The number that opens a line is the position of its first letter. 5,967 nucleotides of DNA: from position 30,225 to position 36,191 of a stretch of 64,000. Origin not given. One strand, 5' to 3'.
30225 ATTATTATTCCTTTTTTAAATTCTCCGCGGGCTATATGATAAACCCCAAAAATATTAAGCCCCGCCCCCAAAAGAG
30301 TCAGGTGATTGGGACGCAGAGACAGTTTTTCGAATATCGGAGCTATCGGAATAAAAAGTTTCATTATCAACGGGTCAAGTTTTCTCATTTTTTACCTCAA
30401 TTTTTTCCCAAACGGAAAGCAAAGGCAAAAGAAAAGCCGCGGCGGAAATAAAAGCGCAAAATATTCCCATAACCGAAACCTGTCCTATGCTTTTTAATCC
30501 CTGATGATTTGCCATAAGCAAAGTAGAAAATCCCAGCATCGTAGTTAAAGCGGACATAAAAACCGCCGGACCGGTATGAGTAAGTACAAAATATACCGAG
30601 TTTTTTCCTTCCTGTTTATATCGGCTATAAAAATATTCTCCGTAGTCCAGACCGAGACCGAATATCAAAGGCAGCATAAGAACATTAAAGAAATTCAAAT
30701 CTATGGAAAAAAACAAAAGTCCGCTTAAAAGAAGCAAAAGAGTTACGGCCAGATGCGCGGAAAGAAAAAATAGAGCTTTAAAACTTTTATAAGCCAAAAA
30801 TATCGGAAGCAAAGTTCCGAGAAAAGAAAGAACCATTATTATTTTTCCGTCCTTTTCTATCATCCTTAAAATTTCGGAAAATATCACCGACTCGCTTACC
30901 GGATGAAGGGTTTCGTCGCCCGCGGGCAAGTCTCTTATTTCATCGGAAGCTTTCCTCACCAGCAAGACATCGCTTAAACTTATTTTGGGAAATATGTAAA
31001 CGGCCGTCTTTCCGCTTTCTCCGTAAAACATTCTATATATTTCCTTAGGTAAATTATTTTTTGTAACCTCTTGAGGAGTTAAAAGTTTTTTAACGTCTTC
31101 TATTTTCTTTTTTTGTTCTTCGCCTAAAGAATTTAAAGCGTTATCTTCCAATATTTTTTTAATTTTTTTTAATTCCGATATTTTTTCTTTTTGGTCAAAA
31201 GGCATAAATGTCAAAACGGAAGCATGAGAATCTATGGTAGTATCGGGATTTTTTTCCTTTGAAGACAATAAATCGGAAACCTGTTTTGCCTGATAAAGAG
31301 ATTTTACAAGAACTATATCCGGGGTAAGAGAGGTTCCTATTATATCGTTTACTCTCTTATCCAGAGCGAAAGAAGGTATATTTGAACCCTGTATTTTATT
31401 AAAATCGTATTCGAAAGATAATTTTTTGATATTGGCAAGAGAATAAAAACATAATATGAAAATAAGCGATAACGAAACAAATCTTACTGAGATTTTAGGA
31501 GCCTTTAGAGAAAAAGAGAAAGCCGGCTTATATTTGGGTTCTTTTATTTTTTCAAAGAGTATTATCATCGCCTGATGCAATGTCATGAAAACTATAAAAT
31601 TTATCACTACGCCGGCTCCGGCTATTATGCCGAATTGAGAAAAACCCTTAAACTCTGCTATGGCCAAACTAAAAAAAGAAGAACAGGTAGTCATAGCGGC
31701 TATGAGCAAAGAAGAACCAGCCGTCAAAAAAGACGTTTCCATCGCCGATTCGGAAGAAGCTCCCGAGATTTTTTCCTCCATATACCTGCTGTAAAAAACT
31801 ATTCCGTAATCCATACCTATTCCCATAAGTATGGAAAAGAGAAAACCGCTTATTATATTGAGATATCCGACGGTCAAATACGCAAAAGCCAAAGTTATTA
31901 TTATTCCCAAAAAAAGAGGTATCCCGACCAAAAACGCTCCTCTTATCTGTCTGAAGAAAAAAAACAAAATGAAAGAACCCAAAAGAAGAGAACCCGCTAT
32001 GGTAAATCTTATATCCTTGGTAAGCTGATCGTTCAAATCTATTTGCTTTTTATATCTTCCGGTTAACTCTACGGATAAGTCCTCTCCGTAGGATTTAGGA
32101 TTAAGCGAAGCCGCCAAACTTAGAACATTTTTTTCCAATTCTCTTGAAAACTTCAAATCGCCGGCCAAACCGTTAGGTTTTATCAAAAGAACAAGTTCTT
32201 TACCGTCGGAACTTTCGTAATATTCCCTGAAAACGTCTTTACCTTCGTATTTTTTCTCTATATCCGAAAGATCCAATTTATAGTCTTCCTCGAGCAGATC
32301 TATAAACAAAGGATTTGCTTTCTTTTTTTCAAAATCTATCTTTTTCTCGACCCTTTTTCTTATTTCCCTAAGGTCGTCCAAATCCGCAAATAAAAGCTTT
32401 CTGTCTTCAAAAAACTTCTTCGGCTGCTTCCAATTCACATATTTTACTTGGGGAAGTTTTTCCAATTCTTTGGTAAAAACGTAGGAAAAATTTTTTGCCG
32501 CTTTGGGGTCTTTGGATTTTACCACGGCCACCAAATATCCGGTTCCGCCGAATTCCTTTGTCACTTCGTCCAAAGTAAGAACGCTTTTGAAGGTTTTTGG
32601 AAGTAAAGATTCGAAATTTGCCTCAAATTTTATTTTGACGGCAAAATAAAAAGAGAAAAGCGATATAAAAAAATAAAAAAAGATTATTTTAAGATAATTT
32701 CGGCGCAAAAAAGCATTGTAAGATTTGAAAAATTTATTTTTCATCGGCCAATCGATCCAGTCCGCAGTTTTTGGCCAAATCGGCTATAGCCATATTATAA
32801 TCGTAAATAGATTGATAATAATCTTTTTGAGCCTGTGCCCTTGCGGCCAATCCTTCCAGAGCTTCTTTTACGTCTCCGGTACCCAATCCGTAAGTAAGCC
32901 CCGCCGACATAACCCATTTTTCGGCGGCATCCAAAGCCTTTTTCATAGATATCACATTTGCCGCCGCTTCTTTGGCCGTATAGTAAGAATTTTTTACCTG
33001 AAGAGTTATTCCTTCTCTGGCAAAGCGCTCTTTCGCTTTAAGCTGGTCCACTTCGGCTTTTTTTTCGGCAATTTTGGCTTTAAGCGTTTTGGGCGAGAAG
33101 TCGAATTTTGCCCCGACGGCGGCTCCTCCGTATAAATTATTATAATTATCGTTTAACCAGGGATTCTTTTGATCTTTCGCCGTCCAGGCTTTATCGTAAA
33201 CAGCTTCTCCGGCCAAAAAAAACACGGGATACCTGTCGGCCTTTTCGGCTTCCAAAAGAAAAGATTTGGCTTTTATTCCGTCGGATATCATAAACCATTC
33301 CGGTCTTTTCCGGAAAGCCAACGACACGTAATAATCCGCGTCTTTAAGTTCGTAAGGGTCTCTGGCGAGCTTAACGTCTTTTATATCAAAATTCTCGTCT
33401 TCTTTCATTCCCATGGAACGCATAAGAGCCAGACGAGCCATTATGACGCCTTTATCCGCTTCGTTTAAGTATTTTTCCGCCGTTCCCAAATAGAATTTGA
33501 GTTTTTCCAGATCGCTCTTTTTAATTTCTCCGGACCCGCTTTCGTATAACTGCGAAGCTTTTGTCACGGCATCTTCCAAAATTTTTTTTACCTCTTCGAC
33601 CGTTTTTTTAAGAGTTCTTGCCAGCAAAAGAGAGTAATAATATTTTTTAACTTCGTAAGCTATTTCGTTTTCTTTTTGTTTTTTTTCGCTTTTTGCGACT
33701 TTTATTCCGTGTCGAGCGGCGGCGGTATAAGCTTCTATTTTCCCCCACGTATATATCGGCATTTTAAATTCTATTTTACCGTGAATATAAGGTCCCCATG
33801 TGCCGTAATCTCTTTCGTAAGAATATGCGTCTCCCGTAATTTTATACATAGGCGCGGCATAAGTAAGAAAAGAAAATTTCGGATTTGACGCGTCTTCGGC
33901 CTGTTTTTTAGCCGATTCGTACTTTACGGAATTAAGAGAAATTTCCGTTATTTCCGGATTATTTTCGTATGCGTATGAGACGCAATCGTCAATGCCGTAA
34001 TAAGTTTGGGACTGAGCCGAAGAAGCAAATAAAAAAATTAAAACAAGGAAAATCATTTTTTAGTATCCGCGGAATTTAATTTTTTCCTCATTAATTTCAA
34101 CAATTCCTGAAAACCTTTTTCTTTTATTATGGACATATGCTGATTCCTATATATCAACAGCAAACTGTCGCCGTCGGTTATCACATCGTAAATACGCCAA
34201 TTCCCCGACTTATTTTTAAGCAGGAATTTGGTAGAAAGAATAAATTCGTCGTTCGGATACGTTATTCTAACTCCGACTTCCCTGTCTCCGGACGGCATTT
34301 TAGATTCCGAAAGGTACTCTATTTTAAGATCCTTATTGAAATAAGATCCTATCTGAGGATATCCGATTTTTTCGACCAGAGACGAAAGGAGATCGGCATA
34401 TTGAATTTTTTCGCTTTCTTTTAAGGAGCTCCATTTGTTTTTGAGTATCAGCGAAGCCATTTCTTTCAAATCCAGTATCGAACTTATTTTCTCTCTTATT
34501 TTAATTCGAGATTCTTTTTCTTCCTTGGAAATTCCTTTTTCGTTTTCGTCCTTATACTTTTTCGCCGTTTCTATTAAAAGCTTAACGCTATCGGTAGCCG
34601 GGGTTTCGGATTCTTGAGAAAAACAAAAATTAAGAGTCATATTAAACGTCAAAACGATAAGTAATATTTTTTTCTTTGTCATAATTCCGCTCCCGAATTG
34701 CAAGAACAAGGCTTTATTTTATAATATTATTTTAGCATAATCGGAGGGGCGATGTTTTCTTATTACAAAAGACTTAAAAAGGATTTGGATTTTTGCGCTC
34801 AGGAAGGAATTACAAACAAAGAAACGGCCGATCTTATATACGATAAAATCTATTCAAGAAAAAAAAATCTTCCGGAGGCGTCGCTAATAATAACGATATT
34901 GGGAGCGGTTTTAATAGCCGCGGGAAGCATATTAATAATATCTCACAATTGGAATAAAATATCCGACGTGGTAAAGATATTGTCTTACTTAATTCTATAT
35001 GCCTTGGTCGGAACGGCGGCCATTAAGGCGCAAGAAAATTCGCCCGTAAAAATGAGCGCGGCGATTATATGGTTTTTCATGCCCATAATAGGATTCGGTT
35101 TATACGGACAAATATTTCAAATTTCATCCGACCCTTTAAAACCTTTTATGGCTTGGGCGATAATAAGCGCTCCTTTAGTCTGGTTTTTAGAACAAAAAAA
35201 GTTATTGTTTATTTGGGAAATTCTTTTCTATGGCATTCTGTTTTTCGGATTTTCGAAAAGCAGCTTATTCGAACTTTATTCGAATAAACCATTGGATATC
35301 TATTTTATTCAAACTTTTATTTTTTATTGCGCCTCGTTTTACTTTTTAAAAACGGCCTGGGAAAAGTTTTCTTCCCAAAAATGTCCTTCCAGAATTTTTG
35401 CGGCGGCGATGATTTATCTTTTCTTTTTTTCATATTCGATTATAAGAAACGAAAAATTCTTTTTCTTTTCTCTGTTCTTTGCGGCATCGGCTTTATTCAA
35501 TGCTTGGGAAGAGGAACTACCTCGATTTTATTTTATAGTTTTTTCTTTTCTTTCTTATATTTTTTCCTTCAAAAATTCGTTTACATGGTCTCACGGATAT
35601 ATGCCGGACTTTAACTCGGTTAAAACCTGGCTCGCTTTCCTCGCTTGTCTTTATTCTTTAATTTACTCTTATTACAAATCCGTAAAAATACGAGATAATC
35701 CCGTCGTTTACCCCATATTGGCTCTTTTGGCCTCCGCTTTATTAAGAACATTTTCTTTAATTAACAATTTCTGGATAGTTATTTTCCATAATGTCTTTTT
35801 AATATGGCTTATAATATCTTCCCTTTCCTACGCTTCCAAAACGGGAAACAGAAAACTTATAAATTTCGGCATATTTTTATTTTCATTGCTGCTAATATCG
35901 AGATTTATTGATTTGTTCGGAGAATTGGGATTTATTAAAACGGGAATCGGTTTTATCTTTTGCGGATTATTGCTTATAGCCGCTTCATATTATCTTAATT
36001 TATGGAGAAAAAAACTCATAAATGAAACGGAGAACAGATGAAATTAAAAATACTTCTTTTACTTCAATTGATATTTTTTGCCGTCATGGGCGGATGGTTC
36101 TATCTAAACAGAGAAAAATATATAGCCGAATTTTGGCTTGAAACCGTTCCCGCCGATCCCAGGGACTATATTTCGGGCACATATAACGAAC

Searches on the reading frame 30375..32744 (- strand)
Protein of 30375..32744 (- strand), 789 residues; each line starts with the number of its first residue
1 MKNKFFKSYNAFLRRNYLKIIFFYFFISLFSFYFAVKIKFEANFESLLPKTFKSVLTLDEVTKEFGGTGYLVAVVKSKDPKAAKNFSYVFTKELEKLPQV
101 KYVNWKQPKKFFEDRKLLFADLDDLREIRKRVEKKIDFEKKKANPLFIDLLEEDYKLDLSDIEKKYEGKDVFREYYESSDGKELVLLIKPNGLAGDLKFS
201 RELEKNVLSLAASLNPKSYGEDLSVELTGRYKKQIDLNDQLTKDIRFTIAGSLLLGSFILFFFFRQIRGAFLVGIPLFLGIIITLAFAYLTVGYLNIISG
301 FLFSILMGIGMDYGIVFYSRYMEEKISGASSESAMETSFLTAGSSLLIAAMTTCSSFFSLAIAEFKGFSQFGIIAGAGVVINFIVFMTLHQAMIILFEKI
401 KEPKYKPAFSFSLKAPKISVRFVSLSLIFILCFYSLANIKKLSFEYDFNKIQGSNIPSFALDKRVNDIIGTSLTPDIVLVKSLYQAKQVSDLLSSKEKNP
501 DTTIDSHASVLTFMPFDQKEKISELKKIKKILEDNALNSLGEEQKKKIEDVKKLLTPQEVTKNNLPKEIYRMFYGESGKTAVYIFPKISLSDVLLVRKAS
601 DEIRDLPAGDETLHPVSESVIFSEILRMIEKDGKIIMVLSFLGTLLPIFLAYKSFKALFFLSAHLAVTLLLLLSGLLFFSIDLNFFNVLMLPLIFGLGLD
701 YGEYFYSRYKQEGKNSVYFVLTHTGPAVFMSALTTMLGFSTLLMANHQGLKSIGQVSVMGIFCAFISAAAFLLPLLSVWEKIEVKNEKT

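Call 17: search_protein_families(library=pfam, max_evalue=0.00001, proteins=[window:30375-32744:-])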
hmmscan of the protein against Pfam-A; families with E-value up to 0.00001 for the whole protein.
window:30375-32744:- (789 aa): 2 families
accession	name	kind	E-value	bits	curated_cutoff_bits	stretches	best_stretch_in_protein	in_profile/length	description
PF03176.21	MMPL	-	2.9e-39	135.4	20.5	2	90-397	20-302/333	MMPL family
PF12349.14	Sterol-sensing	-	1.7e-06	28.4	22.3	0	287-401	27-140/153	Sterol-sensing domain of SREBP cleavage-activation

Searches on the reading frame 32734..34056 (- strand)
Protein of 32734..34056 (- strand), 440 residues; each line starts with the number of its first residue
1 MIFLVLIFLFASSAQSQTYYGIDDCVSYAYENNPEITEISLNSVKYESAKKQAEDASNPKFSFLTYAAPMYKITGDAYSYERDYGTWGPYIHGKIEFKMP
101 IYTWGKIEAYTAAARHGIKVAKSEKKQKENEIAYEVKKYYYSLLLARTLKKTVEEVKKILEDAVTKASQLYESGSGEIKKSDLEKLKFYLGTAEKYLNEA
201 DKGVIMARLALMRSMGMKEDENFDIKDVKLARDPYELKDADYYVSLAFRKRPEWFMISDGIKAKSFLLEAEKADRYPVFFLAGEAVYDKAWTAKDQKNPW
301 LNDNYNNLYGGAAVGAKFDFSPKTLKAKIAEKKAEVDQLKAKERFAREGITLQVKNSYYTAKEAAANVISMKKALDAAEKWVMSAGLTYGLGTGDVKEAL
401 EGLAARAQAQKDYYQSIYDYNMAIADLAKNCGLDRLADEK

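Call 60: search_protein_families(library=pfam, max_evalue=0.0001, proteins=[window:32734-34056:-])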
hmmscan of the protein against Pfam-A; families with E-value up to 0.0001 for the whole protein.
window:32734-34056:- (440 aa): 1 family
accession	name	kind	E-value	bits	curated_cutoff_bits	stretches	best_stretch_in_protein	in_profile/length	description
PF02321.23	OEP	-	1.8e-29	103.3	22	2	23-216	2-187/187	Outer membrane efflux protein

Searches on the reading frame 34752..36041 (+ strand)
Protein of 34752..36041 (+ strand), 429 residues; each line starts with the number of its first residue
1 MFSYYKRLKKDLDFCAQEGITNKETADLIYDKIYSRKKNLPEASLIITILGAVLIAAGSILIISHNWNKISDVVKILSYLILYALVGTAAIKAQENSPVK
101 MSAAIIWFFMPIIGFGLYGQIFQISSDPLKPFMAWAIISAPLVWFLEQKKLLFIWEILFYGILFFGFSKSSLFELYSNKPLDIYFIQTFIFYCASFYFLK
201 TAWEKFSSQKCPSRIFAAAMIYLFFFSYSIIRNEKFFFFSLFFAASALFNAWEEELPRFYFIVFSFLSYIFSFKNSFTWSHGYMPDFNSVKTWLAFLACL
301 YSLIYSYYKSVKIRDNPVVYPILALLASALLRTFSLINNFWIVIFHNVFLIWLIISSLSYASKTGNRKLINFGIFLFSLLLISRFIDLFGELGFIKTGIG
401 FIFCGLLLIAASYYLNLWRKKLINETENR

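Call 58: search_protein_families(library=pfam, max_evalue=0.0001, proteins=[window:34752-36041:+])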
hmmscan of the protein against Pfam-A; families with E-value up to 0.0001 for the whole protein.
window:34752-36041:+ (429 aa): 1 family
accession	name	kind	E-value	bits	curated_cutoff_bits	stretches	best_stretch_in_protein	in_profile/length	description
PF09925.14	DUF2157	-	2.5e-21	76.4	32.4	1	18-150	6-144/146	Predicted membrane protein (DUF2157)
